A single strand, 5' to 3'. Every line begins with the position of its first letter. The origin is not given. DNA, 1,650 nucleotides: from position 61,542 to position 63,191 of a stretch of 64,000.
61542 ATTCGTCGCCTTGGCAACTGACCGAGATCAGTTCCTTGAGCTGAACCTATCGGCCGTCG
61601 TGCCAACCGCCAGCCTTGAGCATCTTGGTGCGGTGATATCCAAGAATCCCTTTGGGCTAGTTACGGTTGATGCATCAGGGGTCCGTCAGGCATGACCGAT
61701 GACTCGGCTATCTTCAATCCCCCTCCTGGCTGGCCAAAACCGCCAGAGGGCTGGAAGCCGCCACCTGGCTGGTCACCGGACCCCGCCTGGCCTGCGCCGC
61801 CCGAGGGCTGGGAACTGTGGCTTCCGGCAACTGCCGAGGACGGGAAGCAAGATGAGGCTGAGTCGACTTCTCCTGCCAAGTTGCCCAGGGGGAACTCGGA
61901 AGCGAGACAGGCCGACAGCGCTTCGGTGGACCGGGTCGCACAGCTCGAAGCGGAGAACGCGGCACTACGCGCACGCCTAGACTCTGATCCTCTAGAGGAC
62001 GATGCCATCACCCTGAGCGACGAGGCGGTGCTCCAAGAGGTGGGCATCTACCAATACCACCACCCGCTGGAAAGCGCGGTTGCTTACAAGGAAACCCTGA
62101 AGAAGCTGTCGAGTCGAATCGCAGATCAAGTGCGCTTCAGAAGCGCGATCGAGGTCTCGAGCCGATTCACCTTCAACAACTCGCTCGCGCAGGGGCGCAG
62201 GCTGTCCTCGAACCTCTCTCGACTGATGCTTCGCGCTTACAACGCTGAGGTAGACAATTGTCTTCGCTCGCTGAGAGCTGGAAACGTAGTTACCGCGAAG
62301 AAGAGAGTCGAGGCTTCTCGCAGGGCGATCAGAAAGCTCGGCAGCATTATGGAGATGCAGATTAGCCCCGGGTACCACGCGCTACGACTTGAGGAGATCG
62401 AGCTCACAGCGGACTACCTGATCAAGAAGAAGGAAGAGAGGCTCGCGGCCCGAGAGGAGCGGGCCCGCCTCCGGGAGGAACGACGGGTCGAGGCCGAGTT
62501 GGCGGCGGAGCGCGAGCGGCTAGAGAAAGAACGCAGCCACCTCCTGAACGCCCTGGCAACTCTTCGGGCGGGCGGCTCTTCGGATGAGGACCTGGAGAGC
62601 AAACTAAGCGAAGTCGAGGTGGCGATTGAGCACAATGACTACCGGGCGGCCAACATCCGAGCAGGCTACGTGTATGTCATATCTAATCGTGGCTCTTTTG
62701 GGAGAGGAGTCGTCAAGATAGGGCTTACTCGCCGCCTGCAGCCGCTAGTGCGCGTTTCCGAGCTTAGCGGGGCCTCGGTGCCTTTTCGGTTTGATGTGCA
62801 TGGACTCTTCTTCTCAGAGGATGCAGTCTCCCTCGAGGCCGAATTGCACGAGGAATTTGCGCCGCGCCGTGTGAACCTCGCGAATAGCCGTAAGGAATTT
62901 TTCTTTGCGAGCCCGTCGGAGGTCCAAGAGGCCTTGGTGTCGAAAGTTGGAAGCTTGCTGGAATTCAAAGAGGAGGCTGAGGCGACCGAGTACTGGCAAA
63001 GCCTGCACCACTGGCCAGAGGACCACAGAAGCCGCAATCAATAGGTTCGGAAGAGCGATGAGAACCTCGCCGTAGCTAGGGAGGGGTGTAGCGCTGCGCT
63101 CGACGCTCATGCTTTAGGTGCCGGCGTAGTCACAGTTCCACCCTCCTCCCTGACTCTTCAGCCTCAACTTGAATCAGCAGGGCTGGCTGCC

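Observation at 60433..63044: Candidate undescribed two-gene anti-phage/abortive-infection module: coiled-coil protein + DUF4041-T5orf172 nuclease-like protein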

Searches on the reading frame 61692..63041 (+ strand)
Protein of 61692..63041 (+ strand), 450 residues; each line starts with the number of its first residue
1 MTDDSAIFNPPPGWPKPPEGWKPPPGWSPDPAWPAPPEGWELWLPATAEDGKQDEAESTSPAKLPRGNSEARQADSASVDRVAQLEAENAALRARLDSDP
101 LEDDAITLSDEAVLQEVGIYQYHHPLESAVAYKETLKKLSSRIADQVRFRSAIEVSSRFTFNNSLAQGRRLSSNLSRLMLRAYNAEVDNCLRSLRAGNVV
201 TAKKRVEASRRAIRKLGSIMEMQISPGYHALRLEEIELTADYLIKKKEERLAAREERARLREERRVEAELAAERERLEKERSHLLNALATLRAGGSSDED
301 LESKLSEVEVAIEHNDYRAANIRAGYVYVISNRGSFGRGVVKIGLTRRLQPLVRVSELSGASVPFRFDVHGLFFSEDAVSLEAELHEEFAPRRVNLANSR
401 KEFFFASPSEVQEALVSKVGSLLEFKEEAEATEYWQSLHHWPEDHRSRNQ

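Call 4: search_protein_families(library=pfam, proteins=[window:61692-63041:+], max_evalue=1)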
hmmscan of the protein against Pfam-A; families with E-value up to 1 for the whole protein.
window:61692-63041:+ (450 aa): 4 families
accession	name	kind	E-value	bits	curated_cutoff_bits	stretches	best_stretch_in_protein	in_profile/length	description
PF13250.11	DUF4041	-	4.9e-19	68.4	27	1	177-232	1-56/56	Domain of unknown function (DUF4041)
PF10544.15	T5orf172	-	1.6e-14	54.7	20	1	325-415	1-97/101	T5orf172 domain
PF13455.12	MUG113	-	3.5e-13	50.4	22.3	1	341-415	1-70/73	Meiotically up-regulated gene 113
PF01166.23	TSC22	-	0.83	10.3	30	0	80-102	28-50/57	TSC-22/dip/bun family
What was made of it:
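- On SNIPE / PD-lambda-1 (gene B): Pfam DUF4041 at B 177-232, E=4.9e-19, covering profile positions 1-56 of 56 (call 4) T5orf172 at 1.6e-14 and MUG113 at 3.5e-13 (call 4).
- Pfam DUF4041 + T5orf172 (call 4).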

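Call 5: search_protein_families(library=padloc, proteins=[window:61692-63041:+], max_evalue=1)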
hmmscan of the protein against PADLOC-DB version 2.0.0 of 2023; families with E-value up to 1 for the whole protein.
window:61692-63041:+ (450 aa): 5 families
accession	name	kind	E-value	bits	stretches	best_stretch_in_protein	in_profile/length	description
PDLC03976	PD-Lambda-1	-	1.4e-96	322.3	1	62-440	84-472/491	-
PDLC03977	PD-Lambda-1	-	3.7e-87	291.3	1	69-440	89-471/496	-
PDLC05041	PDC-S57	-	2.9e-16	57.7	1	324-416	5-91/212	-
PDLC05042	PDC-S57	-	0.0012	16.5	1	324-413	7-94/245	-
PDLC00007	DruC1|DruC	-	0.29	7.6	1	203-316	218-332/659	Unknown function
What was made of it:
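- On SNIPE / PD-lambda-1 (gene B): PADLOC PDLC03976 at 1.4e-96 (B 62-440 against 84-472 of 491) and PDLC03977 at 3.7e-87 (call 5)
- PADLOC PD-Lambda-1 at 1.4e-96, B 62-440 against profile 84-472 of 491 (call 5).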

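Call 6: search_protein_families(library=ncbifam, proteins=[window:61692-63041:+], max_evalue=1)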
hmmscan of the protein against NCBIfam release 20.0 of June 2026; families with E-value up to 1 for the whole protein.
window:61692-63041:+ (450 aa): 3 families
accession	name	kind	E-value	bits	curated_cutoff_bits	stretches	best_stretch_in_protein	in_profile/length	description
NF010510.0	PRK13922.11-5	equivalog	0.041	12.9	415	1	77-106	71-100/334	rod shape-determining protein MreC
NF009487.0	PRK12849.1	subfamily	0.34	9.1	352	1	244-314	332-401/543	chaperonin GroEL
NF041669.1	GvpT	domain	0.57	10.7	80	0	53-98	74-115/123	GvpT/GvpP family gas vesicle accessory protein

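Call 11: search_solved_structures(query=window:61692-63041:+, max_evalue=1)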
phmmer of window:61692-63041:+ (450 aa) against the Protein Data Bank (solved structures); distinct sequences matched with E-value up to 1: 3.
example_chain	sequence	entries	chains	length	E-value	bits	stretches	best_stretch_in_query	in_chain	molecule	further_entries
6mg3_A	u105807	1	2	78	0.52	12.8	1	240-292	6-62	CCAAT/enhancer-binding protein beta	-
3kfu_G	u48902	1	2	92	0.55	12.7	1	206-265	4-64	Glutamyl-tRNA(Gln) amidotransferase subunit C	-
2e42_A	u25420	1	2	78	0.67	12.5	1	240-292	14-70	CCAAT/enhancer-binding protein beta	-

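Call 28: find_homologous_proteins(query=window:61692-63041:+)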
Query window:61692-63041:+ (450 aa): 7244 proteins with E <= 0.001 among 8000 candidates; the best 120 are listed.
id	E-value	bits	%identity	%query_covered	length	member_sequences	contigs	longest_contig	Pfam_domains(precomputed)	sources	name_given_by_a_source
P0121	1.5e-291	985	100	100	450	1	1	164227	PF10544.16,PF13455.13,PF13250.12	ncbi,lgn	ncbi:MAG: DUF4041 domain-containing protein [Acidobacteriota bacterium]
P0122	3.9e-197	674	68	99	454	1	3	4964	PF10544.16,PF13455.13,PF13250.12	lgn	-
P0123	1.2e-196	672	68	99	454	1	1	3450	PF10544.16,PF13455.13,PF13250.12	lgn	-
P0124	5.1e-196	670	68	99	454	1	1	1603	PF10544.16,PF13455.13,PF13250.12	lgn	-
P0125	3.2e-195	668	69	100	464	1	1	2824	PF10544.16,PF13455.13,PF13250.12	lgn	-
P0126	6.0e-195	667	68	99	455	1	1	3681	PF10544.16,PF13455.13,PF13250.12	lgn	-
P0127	8.7e-195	666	68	99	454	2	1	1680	PF10544.16,PF13455.13,PF13250.12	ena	-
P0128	2.6e-194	665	67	99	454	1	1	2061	PF10544.16,PF13455.13,PF13250.12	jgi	jgi:hypothetical protein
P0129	8.0e-194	663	68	98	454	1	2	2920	PF10544.16,PF13455.13,PF13250.12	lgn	-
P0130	4.0e-193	661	66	99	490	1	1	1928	PF10544.16,PF13455.13,PF13250.12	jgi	-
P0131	4.1e-193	661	68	98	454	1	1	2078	PF10544.16,PF13455.13,PF13250.12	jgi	-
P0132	6.9e-193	660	68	99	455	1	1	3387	PF10544.16,PF13455.13,PF13250.12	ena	-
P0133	6.4e-192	657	67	99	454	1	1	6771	PF10544.16,PF13455.13,PF13250.12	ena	-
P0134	6.7e-192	657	68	99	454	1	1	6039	PF10544.16,PF13455.13,PF13250.12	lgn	-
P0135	1.3e-191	656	68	99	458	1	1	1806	PF10544.16,PF13455.13,PF13250.12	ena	-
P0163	6.3e-188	644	67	98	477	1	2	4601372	PF10544.16,PF13455.13,PF13250.12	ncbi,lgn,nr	ncbi:MAG: DUF4041 domain-containing protein [Thermoleophilia bacterium]|nr:DUF4041 domain-containing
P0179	7.1e-186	637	65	99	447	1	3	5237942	PF10544.16,PF13455.13,PF13250.12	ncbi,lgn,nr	ncbi:MAG: DUF4041 domain-containing protein [Bacteroidia bacterium]|nr:DUF4041 domain-containing pro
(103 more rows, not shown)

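Call 30: find_encoding_contigs(protein=P0179, flank=10000, max_places=3)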
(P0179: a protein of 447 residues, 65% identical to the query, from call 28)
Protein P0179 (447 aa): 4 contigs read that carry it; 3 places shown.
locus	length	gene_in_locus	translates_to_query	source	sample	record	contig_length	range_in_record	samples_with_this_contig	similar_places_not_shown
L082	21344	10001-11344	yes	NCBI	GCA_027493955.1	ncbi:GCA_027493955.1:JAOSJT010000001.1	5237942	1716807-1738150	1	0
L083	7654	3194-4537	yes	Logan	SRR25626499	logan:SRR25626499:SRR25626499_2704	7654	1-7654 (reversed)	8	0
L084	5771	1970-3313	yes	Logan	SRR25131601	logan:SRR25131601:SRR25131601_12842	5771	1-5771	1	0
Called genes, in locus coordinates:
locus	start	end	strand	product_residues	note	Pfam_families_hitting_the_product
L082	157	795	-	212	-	PF00440:TetR_N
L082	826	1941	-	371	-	-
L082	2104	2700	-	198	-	PF02661:Fic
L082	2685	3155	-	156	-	PF01381:HTH_3 (weak)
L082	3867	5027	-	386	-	PF13173:AAA_14, PF13635:DUF4143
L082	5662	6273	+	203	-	-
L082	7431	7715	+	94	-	-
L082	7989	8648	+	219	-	-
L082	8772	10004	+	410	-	-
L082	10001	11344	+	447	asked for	PF13250:SNIPE, PF10544:T5orf172, PF13455:MUG113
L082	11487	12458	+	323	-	-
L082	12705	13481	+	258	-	-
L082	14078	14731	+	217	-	PF02384:N6_Mtase (weak), PF20473:MmeI_Mtase (weak)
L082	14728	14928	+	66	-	-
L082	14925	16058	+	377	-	PF17761:DUF1016_N, PF06250:YhcG_C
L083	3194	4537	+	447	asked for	PF13250:SNIPE, PF10544:T5orf172, PF13455:MUG113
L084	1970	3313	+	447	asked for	PF13250:SNIPE, PF10544:T5orf172, PF13455:MUG113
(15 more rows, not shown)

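Call 31: find_encoding_contigs(protein=P0163, flank=10000, max_places=3)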
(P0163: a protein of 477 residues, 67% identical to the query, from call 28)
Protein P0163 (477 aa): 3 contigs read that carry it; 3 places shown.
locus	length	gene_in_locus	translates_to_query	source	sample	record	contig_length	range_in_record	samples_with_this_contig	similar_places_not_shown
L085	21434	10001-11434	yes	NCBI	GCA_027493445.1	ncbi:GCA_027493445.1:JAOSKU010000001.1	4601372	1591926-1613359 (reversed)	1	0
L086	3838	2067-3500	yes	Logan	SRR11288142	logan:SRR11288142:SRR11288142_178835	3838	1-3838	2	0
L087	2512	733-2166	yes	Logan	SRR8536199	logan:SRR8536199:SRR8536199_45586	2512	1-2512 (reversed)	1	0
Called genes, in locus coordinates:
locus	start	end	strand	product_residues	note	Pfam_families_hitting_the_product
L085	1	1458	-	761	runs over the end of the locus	PF01315:Ald_Xan_dh_C, PF02738:MoCoBD_1, PF20256:MoCoBD_2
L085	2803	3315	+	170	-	PF00171:Aldedh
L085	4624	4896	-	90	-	-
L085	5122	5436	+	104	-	PF00520:Ion_trans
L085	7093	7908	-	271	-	PF12760:Zn_ribbon_IS1595, PF12762:DDE_Tnp_IS1595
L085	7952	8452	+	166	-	PF00520:Ion_trans, PF07885:Ion_trans_2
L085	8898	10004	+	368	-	-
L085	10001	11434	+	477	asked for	PF13250:SNIPE, PF10544:T5orf172, PF13455:MUG113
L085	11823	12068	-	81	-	PF03050:DDE_Tnp_IS66 (weak)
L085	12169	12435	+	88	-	-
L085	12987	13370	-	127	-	PF00903:Glyoxalase, PF18029:Glyoxalase_6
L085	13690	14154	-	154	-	PF03479:PCC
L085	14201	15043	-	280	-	-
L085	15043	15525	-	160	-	-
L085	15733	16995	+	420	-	PF07690:MFS_1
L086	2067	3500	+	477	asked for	PF13250:SNIPE, PF10544:T5orf172, PF13455:MUG113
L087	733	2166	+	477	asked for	PF13250:SNIPE, PF10544:T5orf172, PF13455:MUG113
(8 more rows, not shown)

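Call 46: search_protein_families(library=phrogs, proteins=[window:61692-63041:+], max_evalue=0.1)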
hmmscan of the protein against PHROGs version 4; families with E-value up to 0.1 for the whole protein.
window:61692-63041:+ (450 aa): 10 families
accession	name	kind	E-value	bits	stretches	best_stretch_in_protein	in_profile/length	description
phrog_1847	-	unknown function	4e-100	336.9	1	80-440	95-465/474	-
phrog_8430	-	unknown function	2.9e-29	103.1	1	250-439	215-403/439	-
phrog_16524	-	unknown function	7.5e-17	62.7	1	315-417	14-112/215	-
phrog_36333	-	unknown function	2.6e-08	34.7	1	325-407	4-81/199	-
phrog_5032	-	unknown function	4.9e-06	27.3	1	319-391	72-140/178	-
phrog_15085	-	unknown function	0.0013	20.1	1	324-419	3-94/103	-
phrog_8130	-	unknown function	0.0031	17.6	1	324-410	180-254/434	-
phrog_9321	-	unknown function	0.016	15.9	1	79-98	15-33/45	-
phrog_29987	-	unknown function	0.021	16.2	1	251-322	10-74/97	-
phrog_416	-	tail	0.044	14.6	1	16-140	7-111/350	minor tail protein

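Call 56: search_dna_similar(query=window:61692-63041:+, collection=plasmids, mode=protein, max_rows=40, rows=spread)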
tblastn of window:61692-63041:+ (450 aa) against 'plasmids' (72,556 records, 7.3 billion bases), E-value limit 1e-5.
Records with a match: 199; places in all: 201; records where one place covers at least 80% of the query: 0.
Best place of each record, by identity: 60-80% 6; <60% 193.
By first word of the organism name: Klebsiella 112; Pantoea 10; Bacillus 8; Salmonella 7; Clostridium 6; Leptospira 6; Yersinia 6; Rhodococcus 5; Streptomyces 4; Kocuria 3; and 28 more.
By predicted mobility (MOB-suite, as given by PLSDB): non-mobilizable 173; mobilizable 14; conjugative 12.
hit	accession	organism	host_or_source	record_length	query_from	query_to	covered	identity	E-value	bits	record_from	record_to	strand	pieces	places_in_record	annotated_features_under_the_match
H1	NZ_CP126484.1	Kocuria rosea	mixed culture,an irradiated device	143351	106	442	75%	67.7%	2e-107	356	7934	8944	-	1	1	DUF4041 domain-containing protein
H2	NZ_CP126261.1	Curtobacterium sp. MCJR17_020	-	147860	106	437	74%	46.4%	8e-65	233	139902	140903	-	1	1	DUF4041 domain-containing protein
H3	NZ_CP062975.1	Pontibacillus sp. ALD_SL1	mangrove mud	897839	106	438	74%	35.9%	2e-42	167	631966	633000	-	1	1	DUF4041 domain-containing protein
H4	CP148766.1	Salmonella enterica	Pig,single cell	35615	107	438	53%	44.1%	7e-29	189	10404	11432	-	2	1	DUF4041 domain-containing protein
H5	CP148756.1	Salmonella enterica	Pig,single cell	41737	107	438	53%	44.1%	7e-29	189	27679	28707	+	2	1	DUF4041 domain-containing protein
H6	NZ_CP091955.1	Leptospira noguchii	-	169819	118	438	54%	41.6%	5e-29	186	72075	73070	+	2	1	DUF4041 domain-containing protein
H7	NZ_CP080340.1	Lacticaseibacillus paracasei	pure culture,Sweet Potato Sour Liquid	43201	316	438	27%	57.7%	1e-34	144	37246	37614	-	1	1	DUF4041 domain-containing protein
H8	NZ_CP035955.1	Bacillus mycoides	cell culture,soil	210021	317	439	27%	53.7%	5e-33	140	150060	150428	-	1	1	DUF4041 domain-containing protein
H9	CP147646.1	Streptococcus agalactiae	Homo sapiens,mixed ...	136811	316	438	27%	52.8%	2e-30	132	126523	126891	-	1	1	DUF4041 domain-containing protein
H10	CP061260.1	Escherichia coli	Homo sapiens,cell culture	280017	319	438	27%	53.3%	2e-30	132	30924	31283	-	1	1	DUF4041 domain-containing protein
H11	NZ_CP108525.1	Streptomyces zaomyceticus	-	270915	334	434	22%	62.7%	2e-29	129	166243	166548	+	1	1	none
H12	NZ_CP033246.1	Clostridium butyricum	Homo sapiens,stool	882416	318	438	27%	52.1%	5e-31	134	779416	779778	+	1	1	DUF4041 domain-containing protein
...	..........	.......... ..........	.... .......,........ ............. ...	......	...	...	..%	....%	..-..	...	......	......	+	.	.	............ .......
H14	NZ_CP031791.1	Klebsiella pneumoniae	Homo sapiens,rectal swab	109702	319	438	27%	51.7%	8e-28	124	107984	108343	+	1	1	DUF4041 domain-containing protein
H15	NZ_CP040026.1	Klebsiella pneumoniae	Homo sapiens,blood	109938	319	438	27%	51.7%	8e-28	124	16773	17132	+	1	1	DUF4041 domain-containing protein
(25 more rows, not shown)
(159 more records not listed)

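Call 58: get_annotated_region(hit=H10, flank=3000)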
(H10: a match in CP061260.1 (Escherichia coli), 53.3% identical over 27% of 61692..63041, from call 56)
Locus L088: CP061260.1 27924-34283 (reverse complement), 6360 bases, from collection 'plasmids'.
description: Escherichia coli strain STEC1080 plasmid pSTEC1018_2, complete sequence
organism: Escherichia coli (NCBI taxid 562)
taxonomy: Bacteria; Pseudomonadota; Gammaproteobacteria; Enterobacterales; Enterobacteriaceae; Escherichia; Escherichia coli
host: -; source: Homo sapiens,cell culture; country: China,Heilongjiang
typing (MOB-suite, as given by PLSDB): non-mobilizable
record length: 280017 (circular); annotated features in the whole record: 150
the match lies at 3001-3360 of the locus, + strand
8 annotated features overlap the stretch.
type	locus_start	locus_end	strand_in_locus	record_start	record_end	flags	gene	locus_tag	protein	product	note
CDS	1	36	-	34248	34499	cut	-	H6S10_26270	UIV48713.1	hypothetical protein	-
CDS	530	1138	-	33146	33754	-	-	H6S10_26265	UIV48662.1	hypothetical protein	-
CDS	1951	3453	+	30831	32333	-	-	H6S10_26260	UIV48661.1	DUF4041 domain-containing protein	-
CDS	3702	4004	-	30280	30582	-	-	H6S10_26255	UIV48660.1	protein ren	-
CDS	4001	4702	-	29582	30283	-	-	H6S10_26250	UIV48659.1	Replication protein P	-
CDS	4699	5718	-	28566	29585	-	-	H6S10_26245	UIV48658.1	replication protein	-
CDS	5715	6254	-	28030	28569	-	-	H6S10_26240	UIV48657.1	toxin YdaT domain-containing protein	-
CDS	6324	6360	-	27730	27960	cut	-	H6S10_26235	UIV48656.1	helix-turn-helix domain-containing protein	-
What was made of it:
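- The E. coli SNIPE-like gene examined here stands alone beside the lambda ren gene, with no A-like neighbour (call 58).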

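Call 59: get_annotated_region(hit=H1, flank=8000)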
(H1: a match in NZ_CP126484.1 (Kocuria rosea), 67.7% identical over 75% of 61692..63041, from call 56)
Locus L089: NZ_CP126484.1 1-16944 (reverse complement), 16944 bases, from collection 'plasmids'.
description: Kocuria rosea strain RP1 plasmid unnamed1, complete sequence
organism: Kocuria rosea (NCBI taxid 1275)
taxonomy: Bacteria; Actinomycetota; Actinomycetes; Micrococcales; Micrococcaceae; Kocuria; Kocuria rosea
host: -; source: mixed culture,an irradiated device; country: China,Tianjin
typing (MOB-suite, as given by PLSDB): mobilizable; relaxase MOBF,MOBP
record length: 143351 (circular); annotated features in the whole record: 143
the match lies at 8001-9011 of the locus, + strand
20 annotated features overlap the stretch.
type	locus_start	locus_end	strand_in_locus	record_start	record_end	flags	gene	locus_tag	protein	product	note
CDS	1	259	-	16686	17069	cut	-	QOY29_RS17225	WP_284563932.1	hypothetical protein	-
CDS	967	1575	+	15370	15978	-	-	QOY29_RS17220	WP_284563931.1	recombinase family protein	GO:0006310 - DNA recombination [Evidence IEA]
CDS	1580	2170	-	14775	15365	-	-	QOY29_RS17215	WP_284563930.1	recombinase family protein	GO:0006310 - DNA recombination [Evidence IEA]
CDS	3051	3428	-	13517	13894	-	-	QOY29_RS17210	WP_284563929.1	hypothetical protein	-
CDS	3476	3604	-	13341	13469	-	-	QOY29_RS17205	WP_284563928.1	hypothetical protein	-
CDS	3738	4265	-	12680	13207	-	-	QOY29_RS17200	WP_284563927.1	HEPN domain-containing protein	-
CDS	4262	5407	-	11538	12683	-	-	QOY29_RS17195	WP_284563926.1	DUF262 domain-containing protein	-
CDS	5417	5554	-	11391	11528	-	-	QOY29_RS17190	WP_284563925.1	hypothetical protein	-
CDS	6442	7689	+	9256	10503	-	-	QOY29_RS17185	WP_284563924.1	hypothetical protein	-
CDS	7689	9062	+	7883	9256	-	-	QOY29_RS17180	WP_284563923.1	DUF4041 domain-containing protein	-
CDS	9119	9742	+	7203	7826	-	-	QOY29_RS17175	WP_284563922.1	hypothetical protein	-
CDS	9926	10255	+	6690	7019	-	-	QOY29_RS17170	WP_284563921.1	Lsr2 family protein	-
CDS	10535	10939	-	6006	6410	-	-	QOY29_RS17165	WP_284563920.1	hypothetical protein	-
CDS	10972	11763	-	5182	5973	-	-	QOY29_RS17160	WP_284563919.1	ParA family protein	-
CDS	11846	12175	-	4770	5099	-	-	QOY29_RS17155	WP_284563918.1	hypothetical protein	-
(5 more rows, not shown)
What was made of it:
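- The B-to-A direction holds in Bacteroidia and Thermoleophilia genomes and on a Kocuria plasmid (calls 30, 31, 59). DUF262/HEPN genes lie nearby on the Kocuria plasmid (call 59).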

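Call 65: get_annotated_region(hit=H2, flank=4000)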
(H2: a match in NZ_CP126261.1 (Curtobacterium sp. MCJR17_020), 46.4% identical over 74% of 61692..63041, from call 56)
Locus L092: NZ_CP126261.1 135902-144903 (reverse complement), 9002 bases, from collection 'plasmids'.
description: Curtobacterium sp. MCJR17_020 plasmid P20, complete sequence
organism: Curtobacterium sp. MCJR17_020 (NCBI taxid 2175619)
taxonomy: Bacteria; Actinomycetota; Actinomycetes; Micrococcales; Microbacteriaceae; Curtobacterium; Curtobacterium sp. MCJR17 020
host: -; source: -; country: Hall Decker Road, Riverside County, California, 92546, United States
typing (MOB-suite, as given by PLSDB): non-mobilizable
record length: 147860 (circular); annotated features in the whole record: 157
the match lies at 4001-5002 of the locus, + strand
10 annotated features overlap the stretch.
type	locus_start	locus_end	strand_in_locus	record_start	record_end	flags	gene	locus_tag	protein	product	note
CDS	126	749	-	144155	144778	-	-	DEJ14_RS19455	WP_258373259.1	recombinase family protein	GO:0006310 - DNA recombination [Evidence IEA]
CDS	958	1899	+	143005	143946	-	-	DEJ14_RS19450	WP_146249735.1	adenylate/guanylate cyclase domain-containing protein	-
CDS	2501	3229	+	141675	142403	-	-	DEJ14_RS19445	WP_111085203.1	adenylate/guanylate cyclase domain-containing protein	GO:0009190 - cyclic nucleotide biosynthetic process [Evidence IEA]; GO:0035556 - intracellular signal transduction ...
CDS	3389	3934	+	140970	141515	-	-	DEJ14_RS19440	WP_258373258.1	DUF2510 domain-containing protein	-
CDS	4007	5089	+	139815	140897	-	-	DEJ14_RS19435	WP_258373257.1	DUF4041 domain-containing protein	-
CDS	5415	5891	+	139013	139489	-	-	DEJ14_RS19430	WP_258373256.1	DUF2510 domain-containing protein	-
CDS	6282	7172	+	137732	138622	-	-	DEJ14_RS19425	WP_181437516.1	helicase associated domain-containing protein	-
CDS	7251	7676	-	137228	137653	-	-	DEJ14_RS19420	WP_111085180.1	aromatic ring-opening dioxygenase LigA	-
CDS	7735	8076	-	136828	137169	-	-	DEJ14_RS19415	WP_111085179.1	Lsr2 family protein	-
CDS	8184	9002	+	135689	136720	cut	-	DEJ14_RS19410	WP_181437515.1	PDDEXK nuclease domain-containing protein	-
